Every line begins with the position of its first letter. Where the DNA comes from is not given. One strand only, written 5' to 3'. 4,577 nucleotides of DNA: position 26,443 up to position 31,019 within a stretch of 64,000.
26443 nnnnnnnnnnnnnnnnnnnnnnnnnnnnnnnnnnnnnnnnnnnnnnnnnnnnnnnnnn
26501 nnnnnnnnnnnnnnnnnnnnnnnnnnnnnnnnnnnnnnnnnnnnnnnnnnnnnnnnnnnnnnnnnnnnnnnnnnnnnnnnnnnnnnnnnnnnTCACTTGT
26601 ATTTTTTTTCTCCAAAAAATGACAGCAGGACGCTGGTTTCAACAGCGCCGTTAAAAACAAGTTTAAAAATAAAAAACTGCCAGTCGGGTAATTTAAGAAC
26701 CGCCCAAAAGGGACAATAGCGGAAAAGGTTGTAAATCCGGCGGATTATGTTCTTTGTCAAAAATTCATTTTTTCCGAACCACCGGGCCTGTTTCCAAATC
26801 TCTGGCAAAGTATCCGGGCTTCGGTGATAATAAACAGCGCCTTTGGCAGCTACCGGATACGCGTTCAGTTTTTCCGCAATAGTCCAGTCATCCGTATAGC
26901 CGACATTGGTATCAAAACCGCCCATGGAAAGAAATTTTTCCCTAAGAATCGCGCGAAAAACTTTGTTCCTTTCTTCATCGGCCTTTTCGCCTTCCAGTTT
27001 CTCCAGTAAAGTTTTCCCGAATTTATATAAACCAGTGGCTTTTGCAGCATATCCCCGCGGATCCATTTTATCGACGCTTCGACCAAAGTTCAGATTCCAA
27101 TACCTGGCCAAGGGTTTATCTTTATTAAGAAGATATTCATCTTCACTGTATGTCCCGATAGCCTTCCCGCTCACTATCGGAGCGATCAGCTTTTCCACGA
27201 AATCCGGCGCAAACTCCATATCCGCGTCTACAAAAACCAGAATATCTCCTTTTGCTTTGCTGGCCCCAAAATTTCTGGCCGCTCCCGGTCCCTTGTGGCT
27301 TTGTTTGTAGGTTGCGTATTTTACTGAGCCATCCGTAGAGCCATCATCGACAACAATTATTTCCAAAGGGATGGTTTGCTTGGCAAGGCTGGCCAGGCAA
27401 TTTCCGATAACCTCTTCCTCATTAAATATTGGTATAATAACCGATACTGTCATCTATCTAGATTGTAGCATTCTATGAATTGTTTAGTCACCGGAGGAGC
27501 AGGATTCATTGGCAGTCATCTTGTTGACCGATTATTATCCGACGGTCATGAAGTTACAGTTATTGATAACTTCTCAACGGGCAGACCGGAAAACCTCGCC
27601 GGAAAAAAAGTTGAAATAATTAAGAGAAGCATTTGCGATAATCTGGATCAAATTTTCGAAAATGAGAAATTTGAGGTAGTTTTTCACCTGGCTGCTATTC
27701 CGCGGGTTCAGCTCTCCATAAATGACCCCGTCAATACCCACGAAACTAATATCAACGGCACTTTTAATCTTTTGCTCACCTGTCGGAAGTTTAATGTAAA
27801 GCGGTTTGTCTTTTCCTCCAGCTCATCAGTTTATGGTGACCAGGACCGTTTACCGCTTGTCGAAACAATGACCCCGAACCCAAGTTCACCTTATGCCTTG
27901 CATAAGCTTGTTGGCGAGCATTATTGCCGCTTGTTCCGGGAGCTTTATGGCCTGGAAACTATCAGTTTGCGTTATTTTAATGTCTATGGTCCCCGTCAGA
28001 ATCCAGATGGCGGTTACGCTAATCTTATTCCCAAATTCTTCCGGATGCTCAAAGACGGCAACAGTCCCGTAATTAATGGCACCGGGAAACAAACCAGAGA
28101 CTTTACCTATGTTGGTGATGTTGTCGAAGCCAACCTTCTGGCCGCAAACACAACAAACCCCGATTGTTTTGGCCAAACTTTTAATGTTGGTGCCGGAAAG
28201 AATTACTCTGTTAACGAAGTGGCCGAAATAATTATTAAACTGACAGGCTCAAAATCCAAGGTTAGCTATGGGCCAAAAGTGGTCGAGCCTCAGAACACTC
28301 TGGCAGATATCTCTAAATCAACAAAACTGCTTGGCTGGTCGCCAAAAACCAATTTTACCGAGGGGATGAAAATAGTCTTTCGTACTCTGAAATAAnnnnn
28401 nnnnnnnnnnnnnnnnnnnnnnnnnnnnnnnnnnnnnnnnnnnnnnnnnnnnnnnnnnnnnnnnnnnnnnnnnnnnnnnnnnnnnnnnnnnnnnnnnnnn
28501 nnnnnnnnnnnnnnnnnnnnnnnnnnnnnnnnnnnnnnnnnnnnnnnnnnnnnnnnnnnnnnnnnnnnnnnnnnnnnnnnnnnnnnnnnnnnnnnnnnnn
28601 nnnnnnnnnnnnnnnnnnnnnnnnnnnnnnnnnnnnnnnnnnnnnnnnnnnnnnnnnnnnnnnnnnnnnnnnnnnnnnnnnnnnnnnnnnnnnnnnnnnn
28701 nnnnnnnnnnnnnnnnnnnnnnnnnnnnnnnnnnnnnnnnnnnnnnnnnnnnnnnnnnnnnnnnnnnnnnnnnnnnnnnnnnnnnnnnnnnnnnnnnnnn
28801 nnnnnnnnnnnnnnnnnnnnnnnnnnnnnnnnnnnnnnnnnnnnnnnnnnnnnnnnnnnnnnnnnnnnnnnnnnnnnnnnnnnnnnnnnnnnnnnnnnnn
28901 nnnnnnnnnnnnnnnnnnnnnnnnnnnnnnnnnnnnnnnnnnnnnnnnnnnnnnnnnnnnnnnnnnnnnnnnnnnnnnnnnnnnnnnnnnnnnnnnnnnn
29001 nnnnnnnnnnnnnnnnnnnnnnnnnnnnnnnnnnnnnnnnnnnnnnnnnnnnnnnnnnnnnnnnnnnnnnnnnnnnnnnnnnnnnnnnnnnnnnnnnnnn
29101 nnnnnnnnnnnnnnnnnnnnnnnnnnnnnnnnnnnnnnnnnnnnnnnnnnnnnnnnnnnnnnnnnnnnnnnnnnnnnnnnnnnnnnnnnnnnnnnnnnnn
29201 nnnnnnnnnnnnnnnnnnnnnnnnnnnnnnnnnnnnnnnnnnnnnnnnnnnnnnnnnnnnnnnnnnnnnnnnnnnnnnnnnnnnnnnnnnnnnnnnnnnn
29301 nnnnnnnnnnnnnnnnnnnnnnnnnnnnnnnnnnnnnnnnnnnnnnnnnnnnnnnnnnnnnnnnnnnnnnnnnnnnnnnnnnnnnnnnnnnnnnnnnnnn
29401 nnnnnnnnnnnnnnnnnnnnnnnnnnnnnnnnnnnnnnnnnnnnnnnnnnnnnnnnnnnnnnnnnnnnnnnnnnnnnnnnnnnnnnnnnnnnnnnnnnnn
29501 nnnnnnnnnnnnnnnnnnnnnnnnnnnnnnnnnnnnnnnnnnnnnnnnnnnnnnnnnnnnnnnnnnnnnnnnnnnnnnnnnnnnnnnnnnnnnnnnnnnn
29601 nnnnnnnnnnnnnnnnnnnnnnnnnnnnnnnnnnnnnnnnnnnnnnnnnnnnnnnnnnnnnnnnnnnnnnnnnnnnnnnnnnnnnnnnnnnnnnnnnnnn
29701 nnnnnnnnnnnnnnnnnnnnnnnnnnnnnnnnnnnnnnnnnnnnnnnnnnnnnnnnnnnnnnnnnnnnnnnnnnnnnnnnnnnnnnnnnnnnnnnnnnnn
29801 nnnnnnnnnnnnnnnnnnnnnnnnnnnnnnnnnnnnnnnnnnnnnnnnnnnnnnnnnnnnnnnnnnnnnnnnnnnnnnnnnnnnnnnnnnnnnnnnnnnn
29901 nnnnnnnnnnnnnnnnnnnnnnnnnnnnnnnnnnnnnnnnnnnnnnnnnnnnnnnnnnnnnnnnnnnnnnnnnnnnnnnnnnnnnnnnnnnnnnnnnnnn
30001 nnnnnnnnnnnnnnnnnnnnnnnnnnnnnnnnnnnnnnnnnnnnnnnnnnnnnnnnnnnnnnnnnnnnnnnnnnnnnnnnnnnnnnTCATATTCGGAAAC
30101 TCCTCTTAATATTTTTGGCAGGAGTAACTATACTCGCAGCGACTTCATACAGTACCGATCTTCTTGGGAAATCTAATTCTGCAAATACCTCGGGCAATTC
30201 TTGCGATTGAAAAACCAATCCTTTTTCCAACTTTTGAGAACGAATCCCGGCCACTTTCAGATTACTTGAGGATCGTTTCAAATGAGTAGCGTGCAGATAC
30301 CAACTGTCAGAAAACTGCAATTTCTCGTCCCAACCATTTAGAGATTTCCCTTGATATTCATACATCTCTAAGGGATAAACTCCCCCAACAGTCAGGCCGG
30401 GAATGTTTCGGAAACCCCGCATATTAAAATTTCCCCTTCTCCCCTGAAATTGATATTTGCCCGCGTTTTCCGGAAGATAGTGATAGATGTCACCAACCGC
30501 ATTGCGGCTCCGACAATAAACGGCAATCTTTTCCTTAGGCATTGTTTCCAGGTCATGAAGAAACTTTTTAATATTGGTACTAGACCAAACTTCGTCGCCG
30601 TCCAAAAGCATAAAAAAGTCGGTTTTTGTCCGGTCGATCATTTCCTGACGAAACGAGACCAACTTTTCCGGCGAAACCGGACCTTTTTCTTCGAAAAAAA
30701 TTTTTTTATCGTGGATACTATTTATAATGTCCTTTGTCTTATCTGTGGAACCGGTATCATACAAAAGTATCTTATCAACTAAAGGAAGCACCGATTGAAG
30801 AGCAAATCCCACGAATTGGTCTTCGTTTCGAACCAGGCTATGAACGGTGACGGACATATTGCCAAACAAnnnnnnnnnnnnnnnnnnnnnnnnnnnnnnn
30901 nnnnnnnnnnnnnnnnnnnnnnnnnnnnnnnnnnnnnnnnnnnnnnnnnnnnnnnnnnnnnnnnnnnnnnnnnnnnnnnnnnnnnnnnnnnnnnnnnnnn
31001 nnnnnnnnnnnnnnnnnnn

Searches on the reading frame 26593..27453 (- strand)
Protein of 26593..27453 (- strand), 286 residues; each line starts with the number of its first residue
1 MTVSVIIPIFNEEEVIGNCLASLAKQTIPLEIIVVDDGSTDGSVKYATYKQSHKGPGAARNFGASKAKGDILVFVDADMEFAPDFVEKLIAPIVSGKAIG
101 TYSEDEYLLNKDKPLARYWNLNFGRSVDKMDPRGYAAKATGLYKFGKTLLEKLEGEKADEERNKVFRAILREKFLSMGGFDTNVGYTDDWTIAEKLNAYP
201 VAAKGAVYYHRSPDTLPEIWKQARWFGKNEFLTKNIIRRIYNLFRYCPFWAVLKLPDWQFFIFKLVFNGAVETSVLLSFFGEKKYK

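Call 32: search_protein_families(library=pfam, proteins=[window:26593-27453:-], max_evalue=0.0001)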
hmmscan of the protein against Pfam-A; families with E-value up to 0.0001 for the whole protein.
window:26593-27453:- (286 aa): 3 families
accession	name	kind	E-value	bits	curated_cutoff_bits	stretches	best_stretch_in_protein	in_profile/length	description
PF00535.33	Glycos_transf_2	-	1.1e-28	100.7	23.3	1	4-104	1-117/168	Glycosyl transferase family 2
PF10111.15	Glyco_tranf_2_2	-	6e-13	49.3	27.3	1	4-98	1-110/276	Glycosyltransferase like family 2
PF13641.12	Glyco_tranf_2_3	-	1.2e-07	32.4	27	1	3-138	3-155/230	Glycosyltransferase like family 2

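Call 74: search_protein_families(library=ncbifam, proteins=[window:26593-27453:-], max_evalue=0.001)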
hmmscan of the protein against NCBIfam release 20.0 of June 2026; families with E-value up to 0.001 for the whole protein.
window:26593-27453:- (286 aa): 22 families
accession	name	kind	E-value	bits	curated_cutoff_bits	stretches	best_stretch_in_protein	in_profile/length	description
NF041875.1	EPS_EpsD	equivalog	2.3e-21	76.5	370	1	3-91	1-102/325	exopolysaccharide biosynthesis glycosyltransferase EpsD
TIGR04283.1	glyco_like_mftF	equivalog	1.5e-19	70.5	182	1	3-101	1-106/221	TIGR04283 family arsenosugar biosynthesis glycosyltransferase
NF007482.0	PRK10073.1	equivalog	2.2e-17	63.1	423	1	2-90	7-107/334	glycosyltransferase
TIGR03965.1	mycofact_glyco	equivalog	4.6e-15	55.5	280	1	2-94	75-180/467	mycofactocin biosynthesis glycosyltransferase MftF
NF010496.0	PRK13915.1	equivalog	3.2e-13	49.4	262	1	2-99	32-148/307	glucosyl-3-phosphoglycerate synthase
NF047683.1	TeichurnBiosyTuaG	equivalog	8.1e-11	42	400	1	2-118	7-136/252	teichuronic acid biosynthesis protein TuaG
TIGR04182.1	glyco_TIGR04182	equivalog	8.6e-11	41.8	325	1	3-98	2-102/293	S-layer glycoprotein N-glycosyltransferase AglJ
NF038299.1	EPS_HpsN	equivalog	7.5e-10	38.3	425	1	2-100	2-113/317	hormogonium polysaccharide biosynthesis glycosyltransferase HpsN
TIGR03937.1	PgaC_IcaA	equivalog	8.6e-09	34.8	422.3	1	2-100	46-157/407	poly-beta-1,6-N-acetyl-D-glucosamine synthase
TIGR04242.1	nodulat_NodC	equivalog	1.7e-08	33.9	550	1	2-100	49-162/395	chitooligosaccharide synthase NodC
TIGR03469.1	HpnB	hypoth_equivalog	1.8e-08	33.8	379.25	1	2-48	45-93/386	hopene-associated glycosyltransferase HpnB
NF041394.1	GtaseAglG_Halo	equivalog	4.4e-08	32.8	440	1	1-93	1-107/304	glucosyl-dolichyl phosphate glucuronosyltransferase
NF050050.1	ProtGlycPglI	equivalog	8.9e-08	31.9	500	1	3-95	4-110/306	GalNAc(5)-diNAcBac-PP-undecaprenol beta-1,3-glucosyltransferase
NF007986.1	PRK10714.1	equivalog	4.3e-07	29.2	529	1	2-94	7-116/316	undecaprenyl-phosphate 4-deoxy-4-formamido-L-arabinose transferase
NF045692.1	OglycostaseCruG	equivalog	9.7e-07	28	600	1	2-50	42-91/386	2'-O-glycosyltransferase CruG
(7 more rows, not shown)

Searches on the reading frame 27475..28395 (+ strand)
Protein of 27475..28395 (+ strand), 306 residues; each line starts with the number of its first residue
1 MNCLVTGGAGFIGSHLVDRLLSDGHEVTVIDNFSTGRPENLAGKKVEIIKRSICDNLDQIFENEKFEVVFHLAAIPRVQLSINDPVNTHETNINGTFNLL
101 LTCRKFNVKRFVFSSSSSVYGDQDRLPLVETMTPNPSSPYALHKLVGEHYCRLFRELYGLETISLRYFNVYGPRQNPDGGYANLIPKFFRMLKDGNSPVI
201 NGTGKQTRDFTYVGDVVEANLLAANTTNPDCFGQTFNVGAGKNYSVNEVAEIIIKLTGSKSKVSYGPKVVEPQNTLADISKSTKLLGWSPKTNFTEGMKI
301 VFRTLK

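Call 32: search_protein_families(library=pfam, proteins=[window:27475-28395:+], max_evalue=0.0001)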
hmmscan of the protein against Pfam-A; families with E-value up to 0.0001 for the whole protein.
window:27475-28395:+ (306 aa): 7 families
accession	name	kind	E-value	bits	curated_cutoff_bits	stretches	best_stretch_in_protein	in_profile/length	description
PF01370.27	Epimerase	-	5e-68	229.5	20.9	1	4-239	2-240/240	NAD dependent epimerase/dehydratase family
PF16363.11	GDP_Man_Dehyd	-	2.9e-65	221.3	27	1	4-299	1-330/332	GDP-mannose 4,6 dehydratase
PF01073.25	3Beta_HSD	-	1.1e-25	90.6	22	1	4-227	1-232/280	3-beta hydroxysteroid dehydrogenase/isomerase family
PF04321.23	RmlD_sub_bind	-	1.9e-14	53.9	27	1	1-271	1-239/287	RmlD substrate binding domain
PF02719.21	Polysacc_synt_2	-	2.5e-14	53.6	20.2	1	4-262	2-252/293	Polysaccharide biosynthesis protein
PF07993.18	NAD_binding_4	-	1.1e-11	44.9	20.1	1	64-211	87-249/258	Male sterility protein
PF13460.12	NAD_binding_10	-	5e-08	33.5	27.2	1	7-125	1-107/184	NAD(P)H-binding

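Call 77: search_protein_families(library=ncbifam, proteins=[window:27475-28395:+], max_evalue=0.01)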
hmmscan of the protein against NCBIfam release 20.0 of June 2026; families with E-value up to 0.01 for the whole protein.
window:27475-28395:+ (306 aa): 38 families (the best 25 are shown)
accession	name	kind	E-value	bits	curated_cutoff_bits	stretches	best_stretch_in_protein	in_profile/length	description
TIGR01179.1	galE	equivalog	1.3e-57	195.1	262.3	1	3-293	2-312/332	UDP-glucose 4-epimerase GalE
NF011728.1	PRK15181.1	equivalog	2.1e-51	175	760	1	3-300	18-332/348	Vi polysaccharide biosynthesis UDP-N-acetylglucosaminuronic acid C-4 epimerase TviC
TIGR04180.1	EDH_00030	hypoth_equivalog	4e-46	157.4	475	1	4-292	2-296/297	NAD-dependent 4,6-dehydratase LegB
TIGR01181.1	dTDP_gluc_dehyt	equivalog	8.4e-46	156.5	365.1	1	3-300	2-306/321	dTDP-glucose 4,6-dehydratase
TIGR02197.1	heptose_epim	equivalog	5.3e-41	140.8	274.6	1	4-299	2-307/316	ADP-glyceromanno-heptose 6-epimerase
NF007956.0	PRK10675.1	subfamily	2.1e-37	129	394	1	1-291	1-315/338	UDP-glucose 4-epimerase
NF007582.0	PRK10217.1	equivalog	2.5e-31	109.1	698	1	3-299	4-325/355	dTDP-glucose 4,6-dehydratase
NF007490.0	PRK10084.1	subfamily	1.6e-30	106.3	649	1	1-299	1-328/361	dTDP-glucose 4,6-dehydratase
NF008360.0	PRK11150.1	equivalog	1.6e-25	90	452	1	4-260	3-257/310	ADP-glyceromanno-heptose 6-epimerase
NF047922.1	GDPFucSynFcl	equivalog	2.9e-24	86.1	500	1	4-303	6-299/308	GDP-L-fucose synthase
NF008872.0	PRK11908.1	equivalog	4.4e-23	81.9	294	1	3-303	4-333/349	bifunctional UDP-4-keto-pentose/UDP-xylose synthase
NF042422.1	oxyalk_red_OleD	equivalog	1.5e-20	73.8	580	1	1-258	1-251/329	2-alkyl-3-oxoalkanoate reductase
TIGR01472.1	gmd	equivalog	8.8e-20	71.2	415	1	3-259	3-270/342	GDP-mannose 4,6-dehydratase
NF043036.1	ErythonDh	equivalog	8.7e-19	67.9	325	1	1-149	1-158/321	D-erythronate dehydrogenase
TIGR02622.1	CDP_4_6_dhtase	equivalog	3.5e-18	65.9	278.45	1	3-302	7-327/352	CDP-glucose 4,6-dehydratase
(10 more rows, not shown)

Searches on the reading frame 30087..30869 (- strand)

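Call 32: search_protein_families(library=pfam, proteins=[window:30087-30869:-], max_evalue=0.0001)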
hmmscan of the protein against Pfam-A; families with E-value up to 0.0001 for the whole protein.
window:30087-30869:- (260 aa): 1 family
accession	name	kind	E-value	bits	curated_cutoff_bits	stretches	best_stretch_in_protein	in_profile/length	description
PF00535.33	Glycos_transf_2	-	1.2e-08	35.5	23.3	1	13-134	6-130/168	Glycosyl transferase family 2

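Call 74: search_protein_families(library=ncbifam, proteins=[window:30087-30869:-], max_evalue=0.001)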
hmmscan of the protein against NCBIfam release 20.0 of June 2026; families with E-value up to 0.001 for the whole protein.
window:30087-30869:- (260 aa): 1 family
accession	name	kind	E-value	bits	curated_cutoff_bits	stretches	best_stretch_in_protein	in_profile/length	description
TIGR04195.1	S_glycosyl_SunS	equivalog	4.7e-05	22.4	350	1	6-103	58-151/421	SunS family peptide S-glycosyltransferase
